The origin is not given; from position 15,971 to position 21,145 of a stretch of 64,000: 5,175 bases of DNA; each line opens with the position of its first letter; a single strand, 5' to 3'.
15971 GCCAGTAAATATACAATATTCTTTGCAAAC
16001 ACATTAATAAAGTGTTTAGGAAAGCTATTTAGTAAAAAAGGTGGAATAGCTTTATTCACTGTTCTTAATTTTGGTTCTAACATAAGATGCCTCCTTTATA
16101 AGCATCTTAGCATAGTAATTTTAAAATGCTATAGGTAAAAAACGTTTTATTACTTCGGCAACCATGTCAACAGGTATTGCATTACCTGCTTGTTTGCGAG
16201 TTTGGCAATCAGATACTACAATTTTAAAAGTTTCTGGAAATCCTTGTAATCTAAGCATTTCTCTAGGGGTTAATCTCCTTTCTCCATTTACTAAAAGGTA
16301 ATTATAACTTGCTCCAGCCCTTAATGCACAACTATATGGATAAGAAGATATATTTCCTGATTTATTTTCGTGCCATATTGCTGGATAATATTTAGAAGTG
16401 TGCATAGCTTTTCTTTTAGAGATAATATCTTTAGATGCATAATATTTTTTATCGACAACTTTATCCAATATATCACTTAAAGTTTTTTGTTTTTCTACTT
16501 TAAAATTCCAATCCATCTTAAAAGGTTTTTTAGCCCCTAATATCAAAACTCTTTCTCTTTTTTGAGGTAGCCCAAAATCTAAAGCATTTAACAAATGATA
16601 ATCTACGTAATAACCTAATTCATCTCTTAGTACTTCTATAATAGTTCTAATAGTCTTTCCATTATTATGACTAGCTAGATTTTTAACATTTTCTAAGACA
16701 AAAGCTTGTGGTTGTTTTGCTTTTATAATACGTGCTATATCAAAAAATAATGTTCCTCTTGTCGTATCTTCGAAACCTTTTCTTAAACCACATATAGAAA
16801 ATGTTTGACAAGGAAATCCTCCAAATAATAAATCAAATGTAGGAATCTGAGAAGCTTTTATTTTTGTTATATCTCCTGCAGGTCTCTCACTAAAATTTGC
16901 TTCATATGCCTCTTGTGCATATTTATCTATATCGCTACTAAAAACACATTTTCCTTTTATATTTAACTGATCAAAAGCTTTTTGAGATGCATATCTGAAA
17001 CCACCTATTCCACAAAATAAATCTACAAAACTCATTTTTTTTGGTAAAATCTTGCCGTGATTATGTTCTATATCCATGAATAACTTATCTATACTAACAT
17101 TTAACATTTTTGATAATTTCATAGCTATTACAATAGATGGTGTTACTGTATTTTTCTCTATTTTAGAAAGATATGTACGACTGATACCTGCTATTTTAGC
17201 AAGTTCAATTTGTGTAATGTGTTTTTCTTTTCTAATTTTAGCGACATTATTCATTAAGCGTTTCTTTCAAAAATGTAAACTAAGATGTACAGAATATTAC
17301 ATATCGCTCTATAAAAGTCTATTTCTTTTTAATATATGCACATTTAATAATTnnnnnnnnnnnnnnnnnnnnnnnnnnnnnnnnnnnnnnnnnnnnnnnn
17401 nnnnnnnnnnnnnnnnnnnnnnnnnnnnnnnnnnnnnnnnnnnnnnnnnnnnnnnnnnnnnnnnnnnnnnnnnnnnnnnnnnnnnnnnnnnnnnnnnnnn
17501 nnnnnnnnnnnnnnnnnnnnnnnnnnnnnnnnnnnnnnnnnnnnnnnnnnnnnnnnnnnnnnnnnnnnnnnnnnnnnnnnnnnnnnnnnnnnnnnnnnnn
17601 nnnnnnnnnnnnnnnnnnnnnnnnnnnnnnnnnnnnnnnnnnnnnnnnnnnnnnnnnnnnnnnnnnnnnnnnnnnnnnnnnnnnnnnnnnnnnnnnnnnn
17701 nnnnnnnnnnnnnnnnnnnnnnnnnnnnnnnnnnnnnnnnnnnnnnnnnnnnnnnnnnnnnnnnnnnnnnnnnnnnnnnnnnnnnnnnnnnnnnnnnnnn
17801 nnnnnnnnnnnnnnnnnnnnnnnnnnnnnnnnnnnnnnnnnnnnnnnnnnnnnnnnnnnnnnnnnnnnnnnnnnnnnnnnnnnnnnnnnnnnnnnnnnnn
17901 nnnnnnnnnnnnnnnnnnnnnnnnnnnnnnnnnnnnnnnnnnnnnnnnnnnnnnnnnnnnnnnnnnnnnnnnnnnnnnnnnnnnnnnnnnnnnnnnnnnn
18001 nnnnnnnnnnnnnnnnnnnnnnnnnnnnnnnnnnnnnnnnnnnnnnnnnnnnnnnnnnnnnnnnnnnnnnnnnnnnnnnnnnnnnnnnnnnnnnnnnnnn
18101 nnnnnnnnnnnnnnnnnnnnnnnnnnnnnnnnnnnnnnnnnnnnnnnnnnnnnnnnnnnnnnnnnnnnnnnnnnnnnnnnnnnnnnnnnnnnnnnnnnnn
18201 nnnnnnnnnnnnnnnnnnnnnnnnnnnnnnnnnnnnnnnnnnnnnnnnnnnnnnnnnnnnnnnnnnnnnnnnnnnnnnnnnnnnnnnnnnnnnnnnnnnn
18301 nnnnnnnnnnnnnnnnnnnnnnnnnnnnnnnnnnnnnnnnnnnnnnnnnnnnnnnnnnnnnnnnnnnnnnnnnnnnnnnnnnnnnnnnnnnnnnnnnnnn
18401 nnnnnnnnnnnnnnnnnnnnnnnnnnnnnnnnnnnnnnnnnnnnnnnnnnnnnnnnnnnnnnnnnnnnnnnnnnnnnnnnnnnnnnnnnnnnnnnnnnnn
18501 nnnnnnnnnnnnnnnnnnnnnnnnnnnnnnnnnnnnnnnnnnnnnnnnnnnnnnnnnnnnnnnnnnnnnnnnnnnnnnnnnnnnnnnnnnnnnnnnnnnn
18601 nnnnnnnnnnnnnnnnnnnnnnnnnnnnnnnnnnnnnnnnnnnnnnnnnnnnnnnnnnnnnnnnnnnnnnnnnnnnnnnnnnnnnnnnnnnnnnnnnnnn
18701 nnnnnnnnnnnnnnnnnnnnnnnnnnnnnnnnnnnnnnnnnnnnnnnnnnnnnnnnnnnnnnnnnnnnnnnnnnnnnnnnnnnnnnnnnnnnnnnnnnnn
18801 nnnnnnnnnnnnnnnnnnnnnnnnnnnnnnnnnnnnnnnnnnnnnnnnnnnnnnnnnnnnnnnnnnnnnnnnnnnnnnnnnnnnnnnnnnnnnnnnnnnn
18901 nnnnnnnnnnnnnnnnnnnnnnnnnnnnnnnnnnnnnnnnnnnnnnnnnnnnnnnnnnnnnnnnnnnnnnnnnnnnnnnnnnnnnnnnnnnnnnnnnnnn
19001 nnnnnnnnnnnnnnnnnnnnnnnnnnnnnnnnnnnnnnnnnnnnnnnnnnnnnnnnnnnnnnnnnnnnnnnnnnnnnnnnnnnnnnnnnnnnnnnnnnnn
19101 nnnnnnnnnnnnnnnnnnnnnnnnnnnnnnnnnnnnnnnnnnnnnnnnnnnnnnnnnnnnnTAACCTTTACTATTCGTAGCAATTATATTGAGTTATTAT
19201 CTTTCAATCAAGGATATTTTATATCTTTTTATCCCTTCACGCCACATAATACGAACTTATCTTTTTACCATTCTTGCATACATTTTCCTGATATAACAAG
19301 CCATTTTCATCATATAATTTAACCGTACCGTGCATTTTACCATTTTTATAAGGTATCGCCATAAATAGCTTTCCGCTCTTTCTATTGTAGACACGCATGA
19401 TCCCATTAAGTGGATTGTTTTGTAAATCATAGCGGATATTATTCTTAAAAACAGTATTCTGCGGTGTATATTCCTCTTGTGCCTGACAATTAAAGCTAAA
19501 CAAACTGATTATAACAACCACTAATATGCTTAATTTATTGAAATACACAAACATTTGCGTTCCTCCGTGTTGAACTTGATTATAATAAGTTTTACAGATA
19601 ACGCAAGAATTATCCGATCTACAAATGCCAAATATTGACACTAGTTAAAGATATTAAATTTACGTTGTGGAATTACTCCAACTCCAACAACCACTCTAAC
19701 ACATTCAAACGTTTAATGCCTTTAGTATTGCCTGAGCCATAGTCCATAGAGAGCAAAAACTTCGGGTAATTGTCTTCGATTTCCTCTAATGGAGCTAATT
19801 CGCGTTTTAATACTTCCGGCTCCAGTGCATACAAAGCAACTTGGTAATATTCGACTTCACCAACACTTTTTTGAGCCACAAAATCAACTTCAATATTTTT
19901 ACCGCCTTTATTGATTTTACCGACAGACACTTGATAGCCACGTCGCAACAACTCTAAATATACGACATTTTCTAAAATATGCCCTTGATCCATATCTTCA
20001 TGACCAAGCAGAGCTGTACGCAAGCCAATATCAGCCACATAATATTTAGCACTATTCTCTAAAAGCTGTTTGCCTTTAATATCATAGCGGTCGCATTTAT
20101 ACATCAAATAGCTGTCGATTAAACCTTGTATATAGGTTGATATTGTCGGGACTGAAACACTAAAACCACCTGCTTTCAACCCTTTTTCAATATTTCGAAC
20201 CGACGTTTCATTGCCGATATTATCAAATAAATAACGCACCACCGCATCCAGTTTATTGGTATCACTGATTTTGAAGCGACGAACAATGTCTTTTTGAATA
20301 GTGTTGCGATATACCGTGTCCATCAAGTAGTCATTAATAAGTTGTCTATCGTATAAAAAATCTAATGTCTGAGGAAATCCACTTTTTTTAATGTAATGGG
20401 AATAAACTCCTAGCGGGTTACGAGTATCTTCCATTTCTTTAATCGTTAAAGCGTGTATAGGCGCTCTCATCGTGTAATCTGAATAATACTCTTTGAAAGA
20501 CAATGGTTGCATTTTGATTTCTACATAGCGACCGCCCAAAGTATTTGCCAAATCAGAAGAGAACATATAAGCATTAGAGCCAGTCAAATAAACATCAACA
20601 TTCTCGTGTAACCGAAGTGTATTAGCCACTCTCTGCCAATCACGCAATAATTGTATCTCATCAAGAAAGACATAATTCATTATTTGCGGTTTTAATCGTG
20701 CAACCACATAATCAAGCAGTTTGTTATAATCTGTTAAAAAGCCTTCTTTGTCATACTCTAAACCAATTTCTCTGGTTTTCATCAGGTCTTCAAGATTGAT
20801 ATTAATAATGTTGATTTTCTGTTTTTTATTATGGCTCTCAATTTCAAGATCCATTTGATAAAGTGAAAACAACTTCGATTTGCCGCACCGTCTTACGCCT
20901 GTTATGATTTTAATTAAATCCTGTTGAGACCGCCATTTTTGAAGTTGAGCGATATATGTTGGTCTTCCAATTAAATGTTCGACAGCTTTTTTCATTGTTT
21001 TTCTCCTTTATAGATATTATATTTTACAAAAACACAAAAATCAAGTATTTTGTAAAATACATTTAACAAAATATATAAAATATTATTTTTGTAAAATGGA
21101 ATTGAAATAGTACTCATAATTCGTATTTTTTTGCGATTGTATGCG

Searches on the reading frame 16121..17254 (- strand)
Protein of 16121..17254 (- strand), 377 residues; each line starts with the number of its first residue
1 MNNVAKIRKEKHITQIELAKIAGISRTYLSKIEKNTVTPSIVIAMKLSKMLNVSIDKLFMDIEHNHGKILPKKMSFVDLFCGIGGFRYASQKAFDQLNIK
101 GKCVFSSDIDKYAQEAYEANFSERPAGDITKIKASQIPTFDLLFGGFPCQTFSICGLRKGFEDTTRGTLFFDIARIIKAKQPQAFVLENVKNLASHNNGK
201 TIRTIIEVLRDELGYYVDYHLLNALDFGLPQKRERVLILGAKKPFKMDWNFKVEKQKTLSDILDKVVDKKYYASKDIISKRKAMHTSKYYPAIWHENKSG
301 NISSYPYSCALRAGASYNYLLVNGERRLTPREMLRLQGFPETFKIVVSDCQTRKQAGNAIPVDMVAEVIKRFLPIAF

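Call 19: search_protein_families(library=padloc, proteins=[window:16121-17254:-], max_evalue=0.001)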
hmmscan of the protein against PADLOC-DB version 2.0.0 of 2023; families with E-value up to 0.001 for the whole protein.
window:16121-17254:- (377 aa): 74 families (the best 25 are shown)
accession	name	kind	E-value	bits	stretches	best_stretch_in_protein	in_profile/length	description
PDLC03272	MTase_II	-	2.4e-105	351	1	47-373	48-387/407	Type II methyltransferase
PDLC02653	DrmMII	-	5.2e-74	247.2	1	72-371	3-308/333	DrmMII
PDLC03361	MTase_II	-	2.7e-72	242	1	60-372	73-433/455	Type II methyltransferase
PDLC03217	MTase_II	-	4.6e-71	238.2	2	18-241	339-544/703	Type II methyltransferase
PDLC03378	MTase_II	-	5.4e-68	227.8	2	73-297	2-224/344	Type II methyltransferase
PDLC03242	MTase_II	-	3.9e-57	192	1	73-368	100-391/409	Type II methyltransferase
PDLC03716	oMTase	-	4.2e-55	185.3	1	72-368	37-331/349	orphan methyltransferase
PDLC03734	oMTase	-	2.9e-51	172.8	1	73-242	3-169/444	orphan methyltransferase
PDLC03234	MTase_II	-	1.8e-49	167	2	72-272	3-205/375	Type II methyltransferase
PDLC00026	DruM2|DruM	-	3.3e-45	153.1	1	73-369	4-310/336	DNA cytosine methylase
PDLC00034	DruM2|DruM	-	2.6e-44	149.5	2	74-283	8-229/457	DNA cytosine methylase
PDLC03326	MTase_II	-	2.8e-44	149.9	2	73-261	4-194/412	Type II methyltransferase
PDLC03286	MTase_II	-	3.9e-44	148.7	1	74-242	1-169/185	Type II methyltransferase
PDLC00027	DruM2|DruM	-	3.3e-43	146.4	2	73-290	11-218/361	DNA cytosine methylase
PDLC03269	MTase_II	-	8.6e-42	141.7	1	72-266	2-193/437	Type II methyltransferase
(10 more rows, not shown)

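Call 20: search_protein_families(library=pfam, proteins=[window:16121-17254:-], max_evalue=0.01)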
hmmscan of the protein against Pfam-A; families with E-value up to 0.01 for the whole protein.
window:16121-17254:- (377 aa): 4 families
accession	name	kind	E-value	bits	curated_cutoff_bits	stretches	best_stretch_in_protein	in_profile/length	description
PF00145.23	DNA_methylase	-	3.5e-87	293.3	22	1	74-371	1-321/324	C-5 cytosine-specific DNA methylase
PF01381.28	HTH_3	-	8.9e-16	58.1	23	1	5-58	2-55/55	Helix-turn-helix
PF12844.13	HTH_19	-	6.4e-10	39.2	30.2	1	3-60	3-60/64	Helix-turn-helix domain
PF13443.12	HTH_26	-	1.4e-07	32.1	22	1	5-59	3-58/63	Cro/C1-type HTH DNA-binding domain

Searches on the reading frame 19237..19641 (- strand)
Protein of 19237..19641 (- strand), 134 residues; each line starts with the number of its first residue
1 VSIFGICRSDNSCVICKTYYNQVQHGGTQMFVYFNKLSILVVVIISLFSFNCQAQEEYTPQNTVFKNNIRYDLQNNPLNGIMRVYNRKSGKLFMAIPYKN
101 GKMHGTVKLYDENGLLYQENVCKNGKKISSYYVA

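Call 19: search_protein_families(library=padloc, proteins=[window:19237-19641:-], max_evalue=0.001)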
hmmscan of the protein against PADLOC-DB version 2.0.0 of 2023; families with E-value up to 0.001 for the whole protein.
window:19237-19641:- (134 aa): 0 families

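Call 20: search_protein_families(library=pfam, proteins=[window:19237-19641:-], max_evalue=0.01)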
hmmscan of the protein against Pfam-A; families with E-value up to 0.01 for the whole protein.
window:19237-19641:- (134 aa): 1 family
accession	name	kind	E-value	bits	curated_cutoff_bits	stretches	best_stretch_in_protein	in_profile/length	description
PF07661.19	MORN_2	-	0.0026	18.2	29.6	0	103-118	1-16/22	MORN repeat variant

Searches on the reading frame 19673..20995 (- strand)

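Call 19: search_protein_families(library=padloc, proteins=[window:19673-20995:-], max_evalue=0.001)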
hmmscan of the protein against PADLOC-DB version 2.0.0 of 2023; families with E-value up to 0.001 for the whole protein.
window:19673-20995:- (440 aa): 6 families
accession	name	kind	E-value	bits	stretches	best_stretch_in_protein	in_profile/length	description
PDLC04787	PDC-S01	-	2.4e-128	426.5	1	7-438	9-408/412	-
PDLC04789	PDC-S01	-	1.4e-22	78.2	1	23-374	14-327/375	-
PDLC04791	PDC-S01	-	1.1e-19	68.4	1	17-377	10-341/395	-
PDLC04790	PDC-S01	-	2.6e-18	63.9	1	109-379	82-358/422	-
PDLC04786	PDC-S01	-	5e-13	46.6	1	15-377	8-376/439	-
PDLC04792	PDC-S01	-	9.4e-09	32.3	1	16-381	8-377/452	-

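Call 20: search_protein_families(library=pfam, proteins=[window:19673-20995:-], max_evalue=0.01)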
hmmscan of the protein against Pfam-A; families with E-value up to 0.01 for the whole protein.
window:19673-20995:- (440 aa): 2 families
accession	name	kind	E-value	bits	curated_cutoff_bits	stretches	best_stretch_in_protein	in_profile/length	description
PF13173.12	AAA_14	-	1e-26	93.9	27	1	27-170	3-128/129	AAA domain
PF13635.12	DUF4143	-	1.4e-20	74.1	28.1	1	234-386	1-157/160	Domain of unknown function (DUF4143)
